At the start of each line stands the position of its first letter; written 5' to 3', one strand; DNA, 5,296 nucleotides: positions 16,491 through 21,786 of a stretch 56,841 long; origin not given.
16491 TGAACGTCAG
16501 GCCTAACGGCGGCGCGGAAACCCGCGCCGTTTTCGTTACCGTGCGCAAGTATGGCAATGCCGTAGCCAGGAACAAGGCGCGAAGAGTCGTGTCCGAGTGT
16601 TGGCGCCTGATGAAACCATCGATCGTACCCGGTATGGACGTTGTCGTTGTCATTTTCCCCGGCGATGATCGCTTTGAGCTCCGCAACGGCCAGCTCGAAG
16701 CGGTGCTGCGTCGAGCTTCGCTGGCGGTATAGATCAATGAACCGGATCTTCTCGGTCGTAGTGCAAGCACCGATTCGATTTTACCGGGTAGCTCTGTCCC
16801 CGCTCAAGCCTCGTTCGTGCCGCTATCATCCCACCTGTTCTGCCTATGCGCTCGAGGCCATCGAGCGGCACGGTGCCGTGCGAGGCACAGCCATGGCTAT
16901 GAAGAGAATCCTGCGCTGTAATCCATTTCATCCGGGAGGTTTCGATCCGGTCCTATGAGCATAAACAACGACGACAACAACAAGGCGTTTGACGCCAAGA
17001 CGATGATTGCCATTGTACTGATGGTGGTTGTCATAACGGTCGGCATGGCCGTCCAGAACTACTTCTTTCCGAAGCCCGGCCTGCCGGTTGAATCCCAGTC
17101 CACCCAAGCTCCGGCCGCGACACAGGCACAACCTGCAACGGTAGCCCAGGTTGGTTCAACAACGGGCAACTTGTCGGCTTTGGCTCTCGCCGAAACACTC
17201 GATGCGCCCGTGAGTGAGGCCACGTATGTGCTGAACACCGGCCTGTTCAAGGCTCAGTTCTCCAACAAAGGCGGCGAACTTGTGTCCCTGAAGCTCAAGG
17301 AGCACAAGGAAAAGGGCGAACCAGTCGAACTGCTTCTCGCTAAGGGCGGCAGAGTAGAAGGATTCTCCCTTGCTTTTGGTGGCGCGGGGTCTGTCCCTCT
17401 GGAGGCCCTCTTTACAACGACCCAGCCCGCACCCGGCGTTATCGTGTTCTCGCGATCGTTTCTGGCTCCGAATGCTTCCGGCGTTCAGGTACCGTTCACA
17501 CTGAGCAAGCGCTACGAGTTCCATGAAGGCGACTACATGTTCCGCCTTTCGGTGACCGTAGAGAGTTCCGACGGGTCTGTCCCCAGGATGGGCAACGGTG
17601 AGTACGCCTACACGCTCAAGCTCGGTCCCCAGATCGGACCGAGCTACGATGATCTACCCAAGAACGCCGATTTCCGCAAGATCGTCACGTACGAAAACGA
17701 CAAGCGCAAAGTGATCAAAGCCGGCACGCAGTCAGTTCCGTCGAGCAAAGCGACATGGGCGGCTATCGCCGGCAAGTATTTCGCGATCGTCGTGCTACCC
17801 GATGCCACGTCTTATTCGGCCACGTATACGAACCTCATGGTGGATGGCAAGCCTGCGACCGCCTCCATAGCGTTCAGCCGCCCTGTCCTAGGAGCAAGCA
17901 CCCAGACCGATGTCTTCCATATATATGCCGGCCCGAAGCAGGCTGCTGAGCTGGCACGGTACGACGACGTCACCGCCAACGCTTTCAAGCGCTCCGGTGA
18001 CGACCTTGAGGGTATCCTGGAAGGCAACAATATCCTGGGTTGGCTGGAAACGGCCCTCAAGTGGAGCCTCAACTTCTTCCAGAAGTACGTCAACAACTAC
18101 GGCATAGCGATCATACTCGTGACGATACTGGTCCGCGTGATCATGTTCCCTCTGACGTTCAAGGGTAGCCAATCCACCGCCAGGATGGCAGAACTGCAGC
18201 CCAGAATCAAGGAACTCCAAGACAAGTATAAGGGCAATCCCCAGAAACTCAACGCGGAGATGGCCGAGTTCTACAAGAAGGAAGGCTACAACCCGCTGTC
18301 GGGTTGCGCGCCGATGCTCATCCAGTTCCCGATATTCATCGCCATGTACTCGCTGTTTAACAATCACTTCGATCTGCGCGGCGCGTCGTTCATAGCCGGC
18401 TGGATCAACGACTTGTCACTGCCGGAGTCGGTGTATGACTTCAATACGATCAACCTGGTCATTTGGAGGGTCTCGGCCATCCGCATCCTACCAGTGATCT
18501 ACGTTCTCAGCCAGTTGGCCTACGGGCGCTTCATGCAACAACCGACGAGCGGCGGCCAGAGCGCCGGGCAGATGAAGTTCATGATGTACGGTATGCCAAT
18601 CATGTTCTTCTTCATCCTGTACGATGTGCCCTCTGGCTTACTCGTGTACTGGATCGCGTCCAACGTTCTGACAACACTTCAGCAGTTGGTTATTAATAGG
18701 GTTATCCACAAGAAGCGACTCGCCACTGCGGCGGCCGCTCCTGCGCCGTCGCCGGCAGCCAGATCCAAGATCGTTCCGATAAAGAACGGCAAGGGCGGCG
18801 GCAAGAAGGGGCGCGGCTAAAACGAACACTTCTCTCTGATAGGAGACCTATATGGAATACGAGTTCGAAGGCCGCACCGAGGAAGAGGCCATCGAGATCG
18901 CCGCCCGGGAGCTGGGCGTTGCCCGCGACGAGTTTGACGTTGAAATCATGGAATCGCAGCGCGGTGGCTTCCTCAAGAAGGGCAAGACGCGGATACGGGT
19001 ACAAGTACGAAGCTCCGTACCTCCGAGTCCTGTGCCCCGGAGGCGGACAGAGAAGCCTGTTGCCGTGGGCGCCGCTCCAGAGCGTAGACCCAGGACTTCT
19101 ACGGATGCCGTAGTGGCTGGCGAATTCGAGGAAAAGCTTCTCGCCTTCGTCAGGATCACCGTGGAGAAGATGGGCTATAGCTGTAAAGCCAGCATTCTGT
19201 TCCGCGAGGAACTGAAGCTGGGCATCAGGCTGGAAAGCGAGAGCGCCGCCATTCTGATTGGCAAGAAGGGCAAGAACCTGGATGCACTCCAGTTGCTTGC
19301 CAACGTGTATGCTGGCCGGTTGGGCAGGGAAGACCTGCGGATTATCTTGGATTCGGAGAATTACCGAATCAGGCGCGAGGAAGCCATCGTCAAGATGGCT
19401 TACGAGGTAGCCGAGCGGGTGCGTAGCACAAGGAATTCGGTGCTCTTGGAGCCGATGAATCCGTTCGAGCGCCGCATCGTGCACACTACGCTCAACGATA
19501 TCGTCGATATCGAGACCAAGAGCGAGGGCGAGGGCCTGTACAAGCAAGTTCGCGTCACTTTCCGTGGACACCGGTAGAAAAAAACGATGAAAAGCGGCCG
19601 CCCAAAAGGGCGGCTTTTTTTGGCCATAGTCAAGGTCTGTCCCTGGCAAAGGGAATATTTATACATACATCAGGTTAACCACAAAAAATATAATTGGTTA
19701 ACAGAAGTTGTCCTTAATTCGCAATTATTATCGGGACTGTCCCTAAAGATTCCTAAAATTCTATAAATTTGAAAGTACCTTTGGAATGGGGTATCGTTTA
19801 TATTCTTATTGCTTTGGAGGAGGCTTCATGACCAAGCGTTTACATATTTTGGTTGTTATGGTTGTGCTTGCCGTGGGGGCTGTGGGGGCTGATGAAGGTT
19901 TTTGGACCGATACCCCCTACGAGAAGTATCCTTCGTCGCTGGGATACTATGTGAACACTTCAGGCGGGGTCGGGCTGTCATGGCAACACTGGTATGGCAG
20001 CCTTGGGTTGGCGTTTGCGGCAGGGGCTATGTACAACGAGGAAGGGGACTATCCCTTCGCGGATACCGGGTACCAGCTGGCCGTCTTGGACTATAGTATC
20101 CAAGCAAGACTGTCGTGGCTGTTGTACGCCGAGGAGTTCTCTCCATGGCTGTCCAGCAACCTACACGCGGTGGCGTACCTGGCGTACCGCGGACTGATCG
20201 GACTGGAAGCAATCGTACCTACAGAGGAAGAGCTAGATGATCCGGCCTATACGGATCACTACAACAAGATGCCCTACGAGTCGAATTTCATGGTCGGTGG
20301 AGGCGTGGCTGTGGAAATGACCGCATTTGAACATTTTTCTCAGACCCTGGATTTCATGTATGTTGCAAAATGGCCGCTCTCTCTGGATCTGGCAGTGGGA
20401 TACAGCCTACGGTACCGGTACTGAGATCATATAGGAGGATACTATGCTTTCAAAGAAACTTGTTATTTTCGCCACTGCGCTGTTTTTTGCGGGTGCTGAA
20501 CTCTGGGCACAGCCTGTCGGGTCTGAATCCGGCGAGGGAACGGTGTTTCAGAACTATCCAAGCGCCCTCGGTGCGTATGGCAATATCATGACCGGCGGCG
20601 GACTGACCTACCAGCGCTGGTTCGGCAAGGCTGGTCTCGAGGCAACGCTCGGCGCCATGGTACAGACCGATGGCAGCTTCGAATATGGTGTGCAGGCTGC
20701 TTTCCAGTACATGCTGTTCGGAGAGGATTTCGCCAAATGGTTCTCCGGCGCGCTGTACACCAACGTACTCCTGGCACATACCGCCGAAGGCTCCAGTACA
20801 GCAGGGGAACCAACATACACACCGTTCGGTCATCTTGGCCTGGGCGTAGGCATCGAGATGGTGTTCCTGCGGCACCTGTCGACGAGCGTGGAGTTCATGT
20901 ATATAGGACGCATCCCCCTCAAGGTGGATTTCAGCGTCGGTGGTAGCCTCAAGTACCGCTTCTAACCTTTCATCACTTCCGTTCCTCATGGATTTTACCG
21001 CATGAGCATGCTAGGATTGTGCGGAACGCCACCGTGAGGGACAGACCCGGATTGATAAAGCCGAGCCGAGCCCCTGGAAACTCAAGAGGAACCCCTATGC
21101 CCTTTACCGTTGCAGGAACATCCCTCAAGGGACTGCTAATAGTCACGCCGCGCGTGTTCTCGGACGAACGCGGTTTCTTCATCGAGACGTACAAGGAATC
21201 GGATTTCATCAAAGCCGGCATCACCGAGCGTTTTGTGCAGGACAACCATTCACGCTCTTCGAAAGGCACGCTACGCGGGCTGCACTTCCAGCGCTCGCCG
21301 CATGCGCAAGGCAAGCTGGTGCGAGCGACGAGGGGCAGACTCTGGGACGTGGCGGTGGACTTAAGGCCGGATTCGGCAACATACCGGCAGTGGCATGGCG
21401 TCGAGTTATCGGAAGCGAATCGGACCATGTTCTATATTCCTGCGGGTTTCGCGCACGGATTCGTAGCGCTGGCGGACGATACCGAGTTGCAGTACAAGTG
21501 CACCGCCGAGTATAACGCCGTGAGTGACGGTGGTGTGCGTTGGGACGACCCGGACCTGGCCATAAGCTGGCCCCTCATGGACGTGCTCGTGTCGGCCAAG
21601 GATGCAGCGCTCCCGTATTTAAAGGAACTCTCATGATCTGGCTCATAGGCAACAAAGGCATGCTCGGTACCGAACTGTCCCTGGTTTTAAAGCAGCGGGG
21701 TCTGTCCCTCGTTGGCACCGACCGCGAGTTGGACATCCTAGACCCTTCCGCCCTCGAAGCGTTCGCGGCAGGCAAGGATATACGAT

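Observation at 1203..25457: Hyper-abundant 10-14-nt motif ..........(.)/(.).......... throughout the core DNA, absent from the accessory half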

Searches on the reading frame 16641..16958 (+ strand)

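Call 8: search_protein_families(library=pfam, proteins=[window:16641-16958:+])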
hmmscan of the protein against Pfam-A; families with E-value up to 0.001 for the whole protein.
window:16641-16958:+ (105 aa): 1 family
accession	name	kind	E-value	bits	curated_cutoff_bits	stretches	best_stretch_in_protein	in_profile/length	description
PF01809.23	YidD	-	2.4e-31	107.8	27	1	41-104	4-67/67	Putative membrane protein insertion efficiency factor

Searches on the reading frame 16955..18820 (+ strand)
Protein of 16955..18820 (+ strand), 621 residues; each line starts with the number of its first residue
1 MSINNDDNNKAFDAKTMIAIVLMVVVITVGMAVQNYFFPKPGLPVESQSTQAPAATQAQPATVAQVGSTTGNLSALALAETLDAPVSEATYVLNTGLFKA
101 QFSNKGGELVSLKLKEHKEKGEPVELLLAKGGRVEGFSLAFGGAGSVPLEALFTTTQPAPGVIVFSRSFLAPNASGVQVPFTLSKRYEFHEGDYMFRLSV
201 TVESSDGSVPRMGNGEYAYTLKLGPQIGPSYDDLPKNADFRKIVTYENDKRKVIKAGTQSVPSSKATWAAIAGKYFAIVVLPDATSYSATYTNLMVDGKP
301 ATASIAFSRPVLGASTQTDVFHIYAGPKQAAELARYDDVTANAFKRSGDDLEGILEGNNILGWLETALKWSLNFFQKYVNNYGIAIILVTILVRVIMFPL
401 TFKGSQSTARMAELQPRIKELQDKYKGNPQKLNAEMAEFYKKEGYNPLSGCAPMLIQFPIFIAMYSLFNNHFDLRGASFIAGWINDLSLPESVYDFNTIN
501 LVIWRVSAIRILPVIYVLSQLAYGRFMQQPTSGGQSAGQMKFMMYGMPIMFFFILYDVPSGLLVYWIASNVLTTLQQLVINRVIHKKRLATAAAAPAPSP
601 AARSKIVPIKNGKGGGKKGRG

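Call 8: search_protein_families(library=pfam, proteins=[window:16955-18820:+])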
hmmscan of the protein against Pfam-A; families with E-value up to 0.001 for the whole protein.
window:16955-18820:+ (621 aa): 2 families
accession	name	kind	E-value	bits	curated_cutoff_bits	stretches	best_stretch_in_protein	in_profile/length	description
PF02096.25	60KD_IMP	-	1.1e-58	198.2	35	1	382-582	1-163/163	60Kd inner membrane protein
PF14849.12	YidC_periplas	-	4.1e-18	66.7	24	1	93-335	4-259/283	YidC periplasmic domain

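Call 23: find_related_loci(query=window:16955-18817:+, collection=metagenome_contigs, flank=10000)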
Query window:16955-18817:+ (621 aa) in metagenome_contigs; peptide patterns used: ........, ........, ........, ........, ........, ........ (x = any residue, [..] = any of these).
408 stretches matched a pattern; 217 encode a relative of the query (tblastn E <= 1e-3); the best 80 are kept; 80 distinct loci.
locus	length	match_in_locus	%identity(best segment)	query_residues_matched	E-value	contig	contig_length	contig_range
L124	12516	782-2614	92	1-611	0e+0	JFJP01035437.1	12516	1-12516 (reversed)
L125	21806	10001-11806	77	1-609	0e+0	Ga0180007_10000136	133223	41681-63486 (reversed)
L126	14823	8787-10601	73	1-609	0e+0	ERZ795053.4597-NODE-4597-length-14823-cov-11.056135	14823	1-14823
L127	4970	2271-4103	70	1-620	0e+0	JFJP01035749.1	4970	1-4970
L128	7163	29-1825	70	1-598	0e+0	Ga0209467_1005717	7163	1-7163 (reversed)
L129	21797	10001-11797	70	1-598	0e+0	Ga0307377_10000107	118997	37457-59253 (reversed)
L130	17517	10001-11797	70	1-598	0e+0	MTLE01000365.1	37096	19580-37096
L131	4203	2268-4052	72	1-596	0e+0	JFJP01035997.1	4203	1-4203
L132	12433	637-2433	69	1-598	0e+0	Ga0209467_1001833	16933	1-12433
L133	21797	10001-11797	69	1-598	0e+0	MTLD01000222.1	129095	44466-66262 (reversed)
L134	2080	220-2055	61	1-617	0e+0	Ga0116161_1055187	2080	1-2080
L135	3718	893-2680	63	1-608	0e+0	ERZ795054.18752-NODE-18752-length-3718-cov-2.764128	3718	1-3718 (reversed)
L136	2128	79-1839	62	6-596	0e+0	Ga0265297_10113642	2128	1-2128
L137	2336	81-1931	61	1-613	0e+0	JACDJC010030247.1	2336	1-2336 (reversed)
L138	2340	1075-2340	88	1-422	0e+0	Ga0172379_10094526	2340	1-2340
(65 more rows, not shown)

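Call 66: find_homologous_proteins(query=window:16955-18817:+, max_evalue=1e-30)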
Query window:16955-18817:+ (621 aa): 1462 proteins with E <= 1e-30 among 8000 candidates; the best 120 are listed.
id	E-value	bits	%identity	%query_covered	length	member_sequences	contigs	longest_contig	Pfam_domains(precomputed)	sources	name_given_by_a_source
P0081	0.0e+0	1388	100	100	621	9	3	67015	PF02096.27,PF14849.13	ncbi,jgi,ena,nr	ncbi:MAG: hypothetical protein A2Z96_07875 [Spirochaetes bacterium GWB1_48_6]|nr:MAG: hypothetical p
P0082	0.0e+0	1115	80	94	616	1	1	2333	PF02096.27,PF14849.13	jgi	-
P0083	0.0e+0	1064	76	98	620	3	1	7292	PF02096.27,PF14849.13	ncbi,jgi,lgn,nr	ncbi:MAG: membrane protein insertase YidC [Spirochaetia bacterium]|jgi:YidC/Oxa1 family membrane pro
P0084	0.0e+0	1062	77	98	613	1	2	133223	PF02096.27,PF14849.13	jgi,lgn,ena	-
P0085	0.0e+0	1047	75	100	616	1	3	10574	PF02096.27,PF14849.13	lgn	-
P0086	0.0e+0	1043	76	95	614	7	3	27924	PF02096.27,PF14849.13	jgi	-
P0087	0.0e+0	1034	75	95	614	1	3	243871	PF02096.27,PF14849.13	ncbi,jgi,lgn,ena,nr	ncbi:MAG: membrane protein insertase YidC [Spirochaetae bacterium HGW-Spirochaetae-3]|jgi:YidC/Oxa1 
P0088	0.0e+0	1026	74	99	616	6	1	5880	PF02096.27,PF14849.13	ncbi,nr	ncbi:MAG TPA: membrane protein insertase YidC [Planctomycetota bacterium]|nr:membrane protein insert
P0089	0.0e+0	1015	73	98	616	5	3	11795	PF02096.27,PF14849.13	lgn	-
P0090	9.4e-295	997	74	96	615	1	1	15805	PF02096.27,PF14849.13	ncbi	-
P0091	9.2e-291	984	71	98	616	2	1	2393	PF02096.27,PF14849.13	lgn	-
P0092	9.3e-291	984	70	100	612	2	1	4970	PF02096.27,PF14849.13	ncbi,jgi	-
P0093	2.7e-290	982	72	99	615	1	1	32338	PF02096.27,PF14849.13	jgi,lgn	-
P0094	3.1e-290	982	70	100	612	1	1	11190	PF02096.27,PF14849.13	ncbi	-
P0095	1.8e-289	980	70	100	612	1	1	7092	PF02096.27,PF14849.13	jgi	jgi:YidC/Oxa1 family membrane protein insertase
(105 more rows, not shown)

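Call 74: find_encoding_contigs(protein=P0087, flank=10000, max_places=2)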
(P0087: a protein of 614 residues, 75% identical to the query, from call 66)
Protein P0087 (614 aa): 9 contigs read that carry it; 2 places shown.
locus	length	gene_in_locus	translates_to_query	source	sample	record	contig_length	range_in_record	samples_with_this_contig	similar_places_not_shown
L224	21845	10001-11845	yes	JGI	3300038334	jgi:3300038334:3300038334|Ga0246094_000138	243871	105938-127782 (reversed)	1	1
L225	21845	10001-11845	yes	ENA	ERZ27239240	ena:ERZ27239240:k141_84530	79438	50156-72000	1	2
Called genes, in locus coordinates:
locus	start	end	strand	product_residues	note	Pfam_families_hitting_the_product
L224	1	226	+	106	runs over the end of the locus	PF07238:PilZ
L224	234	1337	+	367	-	PF01544:CorA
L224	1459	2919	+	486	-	PF13375:RnfC_N, PF01512:Complex1_51K, PF12797:Fer4_2 (faint), PF12838:Fer4_7 (faint), PF13187:Fer4_9 (weak), PF13237:Fer4_10 (weak)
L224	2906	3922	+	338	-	PF03116:NQR2_RnfD_RnfE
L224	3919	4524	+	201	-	PF04205:FMN_bind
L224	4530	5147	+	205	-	PF02508:Rnf-Nqr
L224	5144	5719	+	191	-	PF02508:Rnf-Nqr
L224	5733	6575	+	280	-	PF04060:FeS, PF12838:Fer4_7 (weak), PF13187:Fer4_9 (weak), PF14697:Fer4_21 (weak), PF00037:Fer4, PF12797:Fer4_2 (weak), PF12837:Fer4_6 (weak), PF13187:Fer4_9 (weak), +5 more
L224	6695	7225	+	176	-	PF01797:Y1_Tnp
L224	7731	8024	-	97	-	PF00708:Acylphosphatase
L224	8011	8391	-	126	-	PF00072:Response_reg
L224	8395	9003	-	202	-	PF12728:HTH_17, PF00072:Response_reg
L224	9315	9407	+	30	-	PF00468:Ribosomal_L34 (weak)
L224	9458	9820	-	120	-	-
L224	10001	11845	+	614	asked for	PF14849:YidC_periplas, PF02096:60KD_IMP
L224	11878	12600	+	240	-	PF14804:Jag_N, PF13083:KH_KhpA-B, PF01424:R3H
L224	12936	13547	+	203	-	PF13412:HTH_24 (weak)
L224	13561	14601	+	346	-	PF00483:NTP_transferase, PF22640:ManC_GMP_beta-helix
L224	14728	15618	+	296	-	PF00483:NTP_transferase, PF12804:NTP_transf_3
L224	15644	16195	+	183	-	PF00908:dTDP_sugar_isom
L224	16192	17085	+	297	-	PF01370:Epimerase, PF04321:RmlD_sub_bind, PF16363:GDP_Man_Dehyd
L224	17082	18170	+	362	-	PF01073:3Beta_HSD, PF01370:Epimerase, PF02719:Polysacc_synt_2, PF04321:RmlD_sub_bind, PF16363:GDP_Man_Dehyd, PF07993:NAD_binding_4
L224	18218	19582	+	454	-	PF13727:CoA_binding_3 (weak), PF02397:Bac_transf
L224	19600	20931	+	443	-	PF03721:UDPG_MGDP_dh_N, PF00984:UDPG_MGDP_dh, PF03720:UDPG_MGDP_dh_C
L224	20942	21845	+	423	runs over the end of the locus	PF04464:Glyphos_transf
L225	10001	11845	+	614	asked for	PF14849:YidC_periplas, PF02096:60KD_IMP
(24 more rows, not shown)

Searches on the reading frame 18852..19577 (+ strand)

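Call 8: search_protein_families(library=pfam, proteins=[window:18852-19577:+])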
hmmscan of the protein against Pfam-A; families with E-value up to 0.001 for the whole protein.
window:18852-19577:+ (241 aa): 3 families
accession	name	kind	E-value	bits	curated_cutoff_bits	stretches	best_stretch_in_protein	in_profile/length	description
PF01424.28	R3H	-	1.4e-16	60.7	26.8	1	178-236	2-59/60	R3H domain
PF14804.11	Jag_N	-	1.5e-13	51.4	25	1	5-53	1-49/50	Jag N-terminus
PF13083.13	KH_KhpA-B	-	5.3e-09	36.3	32.1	1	118-159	26-67/73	KhpA/KhpB, KH domain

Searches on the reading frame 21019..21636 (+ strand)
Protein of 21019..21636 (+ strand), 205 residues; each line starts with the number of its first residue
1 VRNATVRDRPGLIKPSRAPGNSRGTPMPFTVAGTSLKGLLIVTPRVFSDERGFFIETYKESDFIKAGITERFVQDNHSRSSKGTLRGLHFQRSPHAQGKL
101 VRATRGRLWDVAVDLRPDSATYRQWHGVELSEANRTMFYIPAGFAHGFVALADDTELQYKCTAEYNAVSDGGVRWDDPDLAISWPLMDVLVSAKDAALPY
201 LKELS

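Call 9: search_protein_families(library=pfam, proteins=[window:21019-21636:+])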
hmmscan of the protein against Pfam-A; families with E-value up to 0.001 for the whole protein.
window:21019-21636:+ (205 aa): 1 family
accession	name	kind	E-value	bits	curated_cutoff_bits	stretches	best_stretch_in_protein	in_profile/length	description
PF00908.23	dTDP_sugar_isom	-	2.6e-71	239.2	27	1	34-203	2-168/168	dTDP-4-dehydrorhamnose 3,5-epimerase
